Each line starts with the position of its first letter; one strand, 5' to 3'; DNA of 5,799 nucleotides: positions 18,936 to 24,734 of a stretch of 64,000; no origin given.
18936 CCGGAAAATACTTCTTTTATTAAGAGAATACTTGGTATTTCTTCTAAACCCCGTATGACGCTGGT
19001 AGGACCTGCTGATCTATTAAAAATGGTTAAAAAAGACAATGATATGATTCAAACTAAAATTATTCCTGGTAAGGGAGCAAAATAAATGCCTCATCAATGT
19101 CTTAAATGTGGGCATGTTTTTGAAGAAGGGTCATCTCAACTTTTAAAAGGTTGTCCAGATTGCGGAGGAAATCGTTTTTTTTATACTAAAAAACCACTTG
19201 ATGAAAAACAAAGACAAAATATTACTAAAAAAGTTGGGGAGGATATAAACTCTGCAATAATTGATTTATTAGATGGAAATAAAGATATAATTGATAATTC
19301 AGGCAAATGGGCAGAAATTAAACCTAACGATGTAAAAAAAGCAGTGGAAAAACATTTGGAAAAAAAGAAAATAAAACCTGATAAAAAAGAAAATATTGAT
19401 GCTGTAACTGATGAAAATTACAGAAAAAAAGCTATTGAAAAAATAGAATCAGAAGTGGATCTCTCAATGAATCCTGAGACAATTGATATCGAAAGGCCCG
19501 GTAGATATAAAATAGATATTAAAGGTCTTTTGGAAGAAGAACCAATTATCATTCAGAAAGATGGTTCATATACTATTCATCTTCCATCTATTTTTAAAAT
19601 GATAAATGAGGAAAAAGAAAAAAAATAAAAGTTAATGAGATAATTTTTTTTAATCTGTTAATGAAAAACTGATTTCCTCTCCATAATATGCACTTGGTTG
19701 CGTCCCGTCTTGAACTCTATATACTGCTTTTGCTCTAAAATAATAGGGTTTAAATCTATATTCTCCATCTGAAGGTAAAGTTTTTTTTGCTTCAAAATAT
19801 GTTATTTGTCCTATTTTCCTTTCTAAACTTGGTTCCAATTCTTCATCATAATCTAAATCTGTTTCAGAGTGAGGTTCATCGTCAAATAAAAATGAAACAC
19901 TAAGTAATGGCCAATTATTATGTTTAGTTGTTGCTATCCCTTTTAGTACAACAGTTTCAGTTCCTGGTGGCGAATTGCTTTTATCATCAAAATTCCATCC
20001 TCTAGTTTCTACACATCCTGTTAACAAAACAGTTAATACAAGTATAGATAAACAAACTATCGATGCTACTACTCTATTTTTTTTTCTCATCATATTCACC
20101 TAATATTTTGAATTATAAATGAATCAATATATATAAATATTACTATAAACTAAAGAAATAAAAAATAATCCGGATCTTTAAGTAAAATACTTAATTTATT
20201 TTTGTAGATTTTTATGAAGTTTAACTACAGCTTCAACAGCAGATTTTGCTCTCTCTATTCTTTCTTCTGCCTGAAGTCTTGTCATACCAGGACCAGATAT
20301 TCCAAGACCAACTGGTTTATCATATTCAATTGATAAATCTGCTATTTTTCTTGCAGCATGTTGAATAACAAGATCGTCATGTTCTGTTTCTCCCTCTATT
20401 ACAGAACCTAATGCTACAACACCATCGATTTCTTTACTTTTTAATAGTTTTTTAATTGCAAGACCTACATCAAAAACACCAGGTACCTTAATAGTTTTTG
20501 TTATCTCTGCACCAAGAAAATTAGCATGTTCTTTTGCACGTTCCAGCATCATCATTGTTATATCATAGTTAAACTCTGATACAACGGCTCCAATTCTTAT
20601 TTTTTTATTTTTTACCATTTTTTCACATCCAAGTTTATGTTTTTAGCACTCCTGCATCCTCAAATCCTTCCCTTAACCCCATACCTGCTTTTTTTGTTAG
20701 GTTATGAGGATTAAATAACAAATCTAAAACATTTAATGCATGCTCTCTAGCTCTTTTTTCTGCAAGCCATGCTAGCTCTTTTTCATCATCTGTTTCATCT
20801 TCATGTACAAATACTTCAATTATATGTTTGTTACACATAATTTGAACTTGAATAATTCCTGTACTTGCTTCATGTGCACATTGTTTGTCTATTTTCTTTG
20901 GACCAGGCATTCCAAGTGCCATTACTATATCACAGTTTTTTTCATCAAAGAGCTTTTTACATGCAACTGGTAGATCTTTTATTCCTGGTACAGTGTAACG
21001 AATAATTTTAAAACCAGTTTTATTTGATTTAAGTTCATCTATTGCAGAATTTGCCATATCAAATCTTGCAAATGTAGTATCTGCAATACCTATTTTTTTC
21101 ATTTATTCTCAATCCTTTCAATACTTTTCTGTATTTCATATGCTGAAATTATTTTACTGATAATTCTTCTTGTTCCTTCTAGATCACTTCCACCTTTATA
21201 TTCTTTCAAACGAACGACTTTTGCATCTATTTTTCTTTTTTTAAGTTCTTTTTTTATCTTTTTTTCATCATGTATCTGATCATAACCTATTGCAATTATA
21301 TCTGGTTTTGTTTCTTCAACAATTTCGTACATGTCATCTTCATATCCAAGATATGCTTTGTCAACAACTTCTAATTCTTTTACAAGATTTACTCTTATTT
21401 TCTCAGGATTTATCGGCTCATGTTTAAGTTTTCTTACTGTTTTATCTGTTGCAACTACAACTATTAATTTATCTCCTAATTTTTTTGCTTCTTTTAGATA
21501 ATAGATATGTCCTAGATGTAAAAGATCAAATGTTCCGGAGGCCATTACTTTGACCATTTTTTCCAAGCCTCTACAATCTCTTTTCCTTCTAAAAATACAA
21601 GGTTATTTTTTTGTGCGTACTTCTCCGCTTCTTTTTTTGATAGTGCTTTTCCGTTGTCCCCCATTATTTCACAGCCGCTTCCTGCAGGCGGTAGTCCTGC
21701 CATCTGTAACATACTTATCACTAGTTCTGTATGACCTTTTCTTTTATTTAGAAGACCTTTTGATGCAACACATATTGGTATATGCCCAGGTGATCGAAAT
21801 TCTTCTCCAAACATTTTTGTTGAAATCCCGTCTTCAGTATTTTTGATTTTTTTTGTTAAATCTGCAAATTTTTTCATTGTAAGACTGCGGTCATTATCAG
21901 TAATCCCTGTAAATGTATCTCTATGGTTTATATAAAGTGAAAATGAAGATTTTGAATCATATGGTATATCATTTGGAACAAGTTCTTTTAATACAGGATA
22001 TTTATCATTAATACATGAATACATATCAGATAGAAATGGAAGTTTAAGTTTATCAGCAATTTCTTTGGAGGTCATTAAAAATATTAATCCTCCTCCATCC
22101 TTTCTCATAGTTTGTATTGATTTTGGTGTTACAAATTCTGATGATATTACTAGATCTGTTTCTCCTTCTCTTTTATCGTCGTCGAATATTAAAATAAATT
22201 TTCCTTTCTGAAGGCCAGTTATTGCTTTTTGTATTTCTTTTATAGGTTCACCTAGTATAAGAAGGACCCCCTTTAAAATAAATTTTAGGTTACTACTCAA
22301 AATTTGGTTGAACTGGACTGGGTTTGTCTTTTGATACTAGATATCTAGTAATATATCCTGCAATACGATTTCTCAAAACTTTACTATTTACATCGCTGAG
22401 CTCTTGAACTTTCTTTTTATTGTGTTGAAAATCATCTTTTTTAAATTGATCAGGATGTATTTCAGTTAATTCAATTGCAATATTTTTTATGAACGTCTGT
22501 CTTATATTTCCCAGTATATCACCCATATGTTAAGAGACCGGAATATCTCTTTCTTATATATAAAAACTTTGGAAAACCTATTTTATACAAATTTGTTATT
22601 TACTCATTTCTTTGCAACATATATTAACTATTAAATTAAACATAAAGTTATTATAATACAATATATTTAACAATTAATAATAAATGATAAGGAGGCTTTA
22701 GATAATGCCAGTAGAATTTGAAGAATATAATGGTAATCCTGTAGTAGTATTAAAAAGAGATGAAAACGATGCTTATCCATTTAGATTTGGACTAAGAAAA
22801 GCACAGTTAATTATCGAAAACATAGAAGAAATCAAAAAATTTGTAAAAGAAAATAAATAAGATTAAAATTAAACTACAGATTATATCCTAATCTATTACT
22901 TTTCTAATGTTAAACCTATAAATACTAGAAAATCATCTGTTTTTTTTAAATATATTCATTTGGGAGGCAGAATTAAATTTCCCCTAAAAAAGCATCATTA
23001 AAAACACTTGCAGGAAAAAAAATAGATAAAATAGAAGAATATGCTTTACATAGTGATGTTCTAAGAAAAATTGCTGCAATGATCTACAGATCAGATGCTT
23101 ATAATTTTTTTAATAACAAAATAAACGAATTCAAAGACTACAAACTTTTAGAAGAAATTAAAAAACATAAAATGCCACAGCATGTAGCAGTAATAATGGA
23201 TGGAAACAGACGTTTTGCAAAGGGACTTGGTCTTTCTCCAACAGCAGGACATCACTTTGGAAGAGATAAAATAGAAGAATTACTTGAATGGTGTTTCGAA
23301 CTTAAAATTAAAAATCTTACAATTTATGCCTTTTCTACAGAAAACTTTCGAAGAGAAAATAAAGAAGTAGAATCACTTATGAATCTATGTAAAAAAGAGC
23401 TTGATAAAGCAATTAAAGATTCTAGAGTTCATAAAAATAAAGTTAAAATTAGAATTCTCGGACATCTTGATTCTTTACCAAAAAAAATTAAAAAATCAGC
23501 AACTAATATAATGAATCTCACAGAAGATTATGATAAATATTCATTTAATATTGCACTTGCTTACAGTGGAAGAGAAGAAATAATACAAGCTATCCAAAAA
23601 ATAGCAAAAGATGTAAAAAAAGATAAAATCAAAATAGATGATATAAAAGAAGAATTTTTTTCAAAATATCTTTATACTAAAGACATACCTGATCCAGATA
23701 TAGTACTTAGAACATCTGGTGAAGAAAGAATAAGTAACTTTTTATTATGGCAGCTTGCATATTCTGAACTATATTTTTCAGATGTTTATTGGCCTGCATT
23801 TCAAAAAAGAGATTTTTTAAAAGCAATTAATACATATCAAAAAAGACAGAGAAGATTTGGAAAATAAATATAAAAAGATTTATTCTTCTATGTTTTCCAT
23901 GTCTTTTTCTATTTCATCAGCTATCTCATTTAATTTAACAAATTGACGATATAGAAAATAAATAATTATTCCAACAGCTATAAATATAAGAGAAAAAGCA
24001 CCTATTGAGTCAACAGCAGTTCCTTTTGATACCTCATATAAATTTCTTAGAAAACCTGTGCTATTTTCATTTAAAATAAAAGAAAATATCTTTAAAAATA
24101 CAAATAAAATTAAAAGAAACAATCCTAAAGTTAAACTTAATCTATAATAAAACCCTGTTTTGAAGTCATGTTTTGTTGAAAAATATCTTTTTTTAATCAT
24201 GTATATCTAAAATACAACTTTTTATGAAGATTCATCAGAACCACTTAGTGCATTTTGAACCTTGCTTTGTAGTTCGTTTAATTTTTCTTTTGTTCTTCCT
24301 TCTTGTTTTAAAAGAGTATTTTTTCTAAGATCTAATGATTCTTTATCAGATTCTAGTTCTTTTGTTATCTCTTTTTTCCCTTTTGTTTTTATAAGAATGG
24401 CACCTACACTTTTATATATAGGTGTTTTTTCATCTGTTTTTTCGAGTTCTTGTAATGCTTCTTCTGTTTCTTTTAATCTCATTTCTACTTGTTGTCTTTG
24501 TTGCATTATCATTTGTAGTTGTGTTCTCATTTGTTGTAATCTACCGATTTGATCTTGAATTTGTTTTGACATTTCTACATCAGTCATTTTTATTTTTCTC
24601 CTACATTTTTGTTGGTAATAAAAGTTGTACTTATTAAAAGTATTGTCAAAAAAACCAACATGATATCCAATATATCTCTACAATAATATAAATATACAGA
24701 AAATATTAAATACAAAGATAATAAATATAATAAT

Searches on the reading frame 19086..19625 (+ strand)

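Call 23: search_protein_families(library=pfam, proteins=[window:19086-19625:+], max_evalue=0.001)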
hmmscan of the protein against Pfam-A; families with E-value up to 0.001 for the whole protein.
window:19086-19625:+ (180 aa): 1 family
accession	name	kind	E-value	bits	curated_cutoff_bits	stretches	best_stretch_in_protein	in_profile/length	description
PF09845.14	OapC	-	1.2e-24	87.6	23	1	2-171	1-132/133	Origin-associated protein OapC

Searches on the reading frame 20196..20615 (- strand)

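Call 23: search_protein_families(library=pfam, proteins=[window:20196-20615:-], max_evalue=0.001)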
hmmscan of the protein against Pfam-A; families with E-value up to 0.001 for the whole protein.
window:20196-20615:- (139 aa): 1 family
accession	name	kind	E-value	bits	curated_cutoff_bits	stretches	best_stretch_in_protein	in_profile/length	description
PF00885.24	DMRL_synthase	-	6.4e-36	123.7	26.7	1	6-135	2-136/139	6,7-dimethyl-8-ribityllumazine synthase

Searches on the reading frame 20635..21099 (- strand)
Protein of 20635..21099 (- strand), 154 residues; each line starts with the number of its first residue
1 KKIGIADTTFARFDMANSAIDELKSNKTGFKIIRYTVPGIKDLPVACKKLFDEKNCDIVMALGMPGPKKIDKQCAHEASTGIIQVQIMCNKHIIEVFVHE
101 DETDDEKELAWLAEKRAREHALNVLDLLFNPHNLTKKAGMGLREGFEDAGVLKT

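Call 23: search_protein_families(library=pfam, proteins=[window:20635-21099:-], max_evalue=0.001)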
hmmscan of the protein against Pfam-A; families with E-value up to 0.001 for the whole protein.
window:20635-21099:- (154 aa): 1 family
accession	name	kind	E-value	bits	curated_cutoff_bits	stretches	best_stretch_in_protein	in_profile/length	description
PF00885.24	DMRL_synthase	-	7e-17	62.1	26.7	1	2-128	3-135/139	6,7-dimethyl-8-ribityllumazine synthase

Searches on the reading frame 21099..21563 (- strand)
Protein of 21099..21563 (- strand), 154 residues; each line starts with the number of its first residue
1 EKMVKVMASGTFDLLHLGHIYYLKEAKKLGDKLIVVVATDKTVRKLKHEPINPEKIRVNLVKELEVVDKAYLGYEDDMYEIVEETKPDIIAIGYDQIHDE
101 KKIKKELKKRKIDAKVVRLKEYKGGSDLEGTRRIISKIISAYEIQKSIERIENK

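Call 23: search_protein_families(library=pfam, proteins=[window:21099-21563:-], max_evalue=0.001)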
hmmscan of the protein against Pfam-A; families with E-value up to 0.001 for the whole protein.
window:21099-21563:- (154 aa): 1 family
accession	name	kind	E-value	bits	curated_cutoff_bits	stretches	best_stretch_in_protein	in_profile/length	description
PF01467.32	CTP_transf_like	-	4.4e-23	82.4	21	1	8-123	2-120/133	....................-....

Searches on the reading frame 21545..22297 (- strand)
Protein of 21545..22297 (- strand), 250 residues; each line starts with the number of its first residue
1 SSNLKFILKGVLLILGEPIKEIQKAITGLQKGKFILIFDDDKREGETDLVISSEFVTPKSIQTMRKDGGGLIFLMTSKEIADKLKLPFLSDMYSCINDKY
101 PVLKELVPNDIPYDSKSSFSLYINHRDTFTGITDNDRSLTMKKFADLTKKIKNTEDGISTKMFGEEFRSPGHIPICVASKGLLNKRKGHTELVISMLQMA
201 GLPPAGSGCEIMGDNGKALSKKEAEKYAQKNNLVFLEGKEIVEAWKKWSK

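Call 23: search_protein_families(library=pfam, proteins=[window:21545-22297:-], max_evalue=0.001)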
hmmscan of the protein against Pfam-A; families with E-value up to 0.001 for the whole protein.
window:21545-22297:- (250 aa): 1 family
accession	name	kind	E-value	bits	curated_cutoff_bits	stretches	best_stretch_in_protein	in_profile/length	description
PF00926.24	DHBP_synthase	-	1e-54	185.4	26.4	1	23-243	1-190/191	3,4-dihydroxy-2-butanone 4-phosphate synthase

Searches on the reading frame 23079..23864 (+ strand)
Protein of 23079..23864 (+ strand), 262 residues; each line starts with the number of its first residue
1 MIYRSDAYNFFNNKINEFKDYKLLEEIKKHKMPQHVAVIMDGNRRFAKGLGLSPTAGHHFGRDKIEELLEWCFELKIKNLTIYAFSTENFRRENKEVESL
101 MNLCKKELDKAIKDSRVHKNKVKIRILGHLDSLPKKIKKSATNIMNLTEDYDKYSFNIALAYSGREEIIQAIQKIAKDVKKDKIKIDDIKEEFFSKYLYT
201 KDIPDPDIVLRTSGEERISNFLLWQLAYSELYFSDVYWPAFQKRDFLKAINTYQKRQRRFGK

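Call 24: search_protein_families(library=pfam, proteins=[window:23079-23864:+], max_evalue=0.001)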
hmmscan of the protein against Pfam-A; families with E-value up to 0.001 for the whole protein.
window:23079-23864:+ (262 aa): 1 family
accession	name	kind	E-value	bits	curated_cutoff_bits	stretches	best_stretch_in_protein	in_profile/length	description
PF01255.24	Prenyltransf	-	1.7e-83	279.9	27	1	39-261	1-219/219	Putative undecaprenyl diphosphate synthase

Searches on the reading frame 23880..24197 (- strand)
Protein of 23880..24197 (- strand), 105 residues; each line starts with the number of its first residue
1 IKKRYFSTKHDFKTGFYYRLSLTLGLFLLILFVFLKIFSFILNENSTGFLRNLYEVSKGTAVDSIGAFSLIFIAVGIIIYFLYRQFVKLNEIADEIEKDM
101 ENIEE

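Call 24: search_protein_families(library=pfam, proteins=[window:23880-24197:-], max_evalue=0.001)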
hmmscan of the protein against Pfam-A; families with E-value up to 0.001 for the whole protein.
window:23880-24197:- (105 aa): 1 family
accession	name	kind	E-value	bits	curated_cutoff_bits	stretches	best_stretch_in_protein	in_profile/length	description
PF09991.14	DUF2232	-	0.00026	20.7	27.8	1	5-103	30-125/290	Predicted membrane protein (DUF2232)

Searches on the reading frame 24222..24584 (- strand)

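Call 24: search_protein_families(library=pfam, proteins=[window:24222-24584:-], max_evalue=0.001)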
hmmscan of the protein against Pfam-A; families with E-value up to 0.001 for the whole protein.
window:24222-24584:- (120 aa): 1 family
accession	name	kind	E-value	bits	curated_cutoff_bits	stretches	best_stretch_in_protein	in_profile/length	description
PF01920.25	Prefoldin_2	-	1.3e-20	73.7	27.6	1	10-114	1-104/106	Prefoldin subunit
